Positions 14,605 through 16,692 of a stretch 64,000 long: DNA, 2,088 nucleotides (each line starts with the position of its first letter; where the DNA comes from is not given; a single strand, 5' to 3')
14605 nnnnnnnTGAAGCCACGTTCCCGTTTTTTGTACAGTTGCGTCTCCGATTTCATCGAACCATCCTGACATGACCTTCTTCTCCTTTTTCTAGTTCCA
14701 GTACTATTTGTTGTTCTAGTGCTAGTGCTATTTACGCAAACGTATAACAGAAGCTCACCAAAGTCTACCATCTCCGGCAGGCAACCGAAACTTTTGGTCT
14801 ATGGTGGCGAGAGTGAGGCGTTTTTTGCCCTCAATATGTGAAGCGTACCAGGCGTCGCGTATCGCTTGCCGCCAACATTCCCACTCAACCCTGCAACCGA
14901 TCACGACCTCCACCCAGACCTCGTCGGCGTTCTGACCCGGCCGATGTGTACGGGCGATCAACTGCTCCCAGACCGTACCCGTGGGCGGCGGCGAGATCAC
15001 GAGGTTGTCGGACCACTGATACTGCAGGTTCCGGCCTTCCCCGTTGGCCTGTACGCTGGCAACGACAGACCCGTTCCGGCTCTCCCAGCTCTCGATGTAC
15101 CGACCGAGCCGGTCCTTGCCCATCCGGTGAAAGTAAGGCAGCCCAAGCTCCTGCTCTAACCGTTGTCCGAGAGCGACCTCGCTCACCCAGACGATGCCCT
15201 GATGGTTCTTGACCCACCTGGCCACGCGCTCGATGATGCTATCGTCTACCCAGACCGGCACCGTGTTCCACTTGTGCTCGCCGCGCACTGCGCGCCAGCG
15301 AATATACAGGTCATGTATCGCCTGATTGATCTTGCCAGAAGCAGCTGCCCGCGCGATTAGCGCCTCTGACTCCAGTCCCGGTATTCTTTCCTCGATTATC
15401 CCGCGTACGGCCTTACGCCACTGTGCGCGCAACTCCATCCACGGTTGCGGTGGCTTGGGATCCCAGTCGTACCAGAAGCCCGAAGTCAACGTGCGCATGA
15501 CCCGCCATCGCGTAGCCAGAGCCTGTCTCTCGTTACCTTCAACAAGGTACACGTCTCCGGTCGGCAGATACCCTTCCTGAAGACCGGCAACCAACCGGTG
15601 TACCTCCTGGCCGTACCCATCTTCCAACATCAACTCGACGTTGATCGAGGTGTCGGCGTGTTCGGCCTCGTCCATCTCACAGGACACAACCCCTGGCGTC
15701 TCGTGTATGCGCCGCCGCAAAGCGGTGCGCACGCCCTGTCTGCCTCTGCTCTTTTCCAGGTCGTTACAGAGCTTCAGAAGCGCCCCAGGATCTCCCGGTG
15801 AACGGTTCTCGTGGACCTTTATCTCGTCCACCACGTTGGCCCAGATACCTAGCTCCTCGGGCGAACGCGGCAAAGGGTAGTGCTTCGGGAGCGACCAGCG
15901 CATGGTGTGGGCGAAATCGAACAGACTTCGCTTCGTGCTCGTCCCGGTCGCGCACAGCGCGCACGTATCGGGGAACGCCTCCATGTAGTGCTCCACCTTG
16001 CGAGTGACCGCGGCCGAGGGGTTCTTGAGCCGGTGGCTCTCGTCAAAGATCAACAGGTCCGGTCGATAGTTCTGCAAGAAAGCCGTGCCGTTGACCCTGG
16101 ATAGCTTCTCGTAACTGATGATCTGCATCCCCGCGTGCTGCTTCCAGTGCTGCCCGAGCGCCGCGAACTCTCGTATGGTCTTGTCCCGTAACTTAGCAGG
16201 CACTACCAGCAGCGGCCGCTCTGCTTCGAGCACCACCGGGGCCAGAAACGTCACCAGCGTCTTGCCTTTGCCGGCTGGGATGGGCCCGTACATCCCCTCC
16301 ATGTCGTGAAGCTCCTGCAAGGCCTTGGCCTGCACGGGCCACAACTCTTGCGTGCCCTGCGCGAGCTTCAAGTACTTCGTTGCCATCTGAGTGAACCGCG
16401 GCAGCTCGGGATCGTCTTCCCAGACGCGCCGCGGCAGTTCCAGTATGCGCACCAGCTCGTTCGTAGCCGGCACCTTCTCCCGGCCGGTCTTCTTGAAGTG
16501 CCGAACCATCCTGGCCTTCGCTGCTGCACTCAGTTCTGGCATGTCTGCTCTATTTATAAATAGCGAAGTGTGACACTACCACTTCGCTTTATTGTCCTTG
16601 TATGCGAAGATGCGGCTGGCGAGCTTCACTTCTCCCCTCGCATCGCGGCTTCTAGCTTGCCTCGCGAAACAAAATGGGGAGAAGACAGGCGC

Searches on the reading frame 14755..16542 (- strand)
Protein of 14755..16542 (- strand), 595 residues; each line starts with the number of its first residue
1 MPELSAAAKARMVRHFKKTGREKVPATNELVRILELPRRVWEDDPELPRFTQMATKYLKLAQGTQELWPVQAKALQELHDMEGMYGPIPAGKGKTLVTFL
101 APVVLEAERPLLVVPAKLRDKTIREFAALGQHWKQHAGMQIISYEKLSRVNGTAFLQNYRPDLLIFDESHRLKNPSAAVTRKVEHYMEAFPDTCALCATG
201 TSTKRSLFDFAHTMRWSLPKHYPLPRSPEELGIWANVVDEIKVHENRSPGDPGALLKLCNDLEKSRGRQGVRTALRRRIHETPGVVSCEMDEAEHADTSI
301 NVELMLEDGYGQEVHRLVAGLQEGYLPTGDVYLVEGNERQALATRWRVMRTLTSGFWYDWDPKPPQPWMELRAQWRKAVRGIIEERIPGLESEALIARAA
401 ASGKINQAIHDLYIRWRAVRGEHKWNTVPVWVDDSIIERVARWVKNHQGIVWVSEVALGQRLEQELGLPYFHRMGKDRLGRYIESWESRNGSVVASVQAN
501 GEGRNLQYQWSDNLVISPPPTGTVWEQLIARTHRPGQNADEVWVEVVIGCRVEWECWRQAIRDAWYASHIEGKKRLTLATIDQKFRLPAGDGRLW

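Call 14: search_protein_families(library=pfam, proteins=[window:14755-16542:-], max_evalue=0.001)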
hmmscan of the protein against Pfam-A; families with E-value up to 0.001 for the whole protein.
window:14755-16542:- (595 aa): 3 families
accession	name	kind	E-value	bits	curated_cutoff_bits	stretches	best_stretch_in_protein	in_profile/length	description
PF04851.21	ResIII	-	8.7e-05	22.9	22.5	0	69-201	6-161/164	Type III restriction enzyme, res subunit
PF00270.35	DEAD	-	0.00013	22.2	26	0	69-199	2-159/167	DEAD/DEAH box helicase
PF00176.29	SNF2-rel_dom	-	0.0008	19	24.9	0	131-211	98-172/290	SNF2-related domain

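Call 15: search_protein_families(library=phrogs, proteins=[window:14755-16542:-], max_evalue=0.001)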
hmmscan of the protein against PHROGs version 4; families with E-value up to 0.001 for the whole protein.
window:14755-16542:- (595 aa): 2 families
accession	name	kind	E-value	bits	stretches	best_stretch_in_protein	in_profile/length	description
phrog_62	-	DNA, RNA and nucleotide metabolism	6.3e-17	61.4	1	61-542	691-1103/1881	DNA helicase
phrog_16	-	DNA, RNA and nucleotide metabolism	0.00023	20.5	0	88-201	297-415/986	DNA helicase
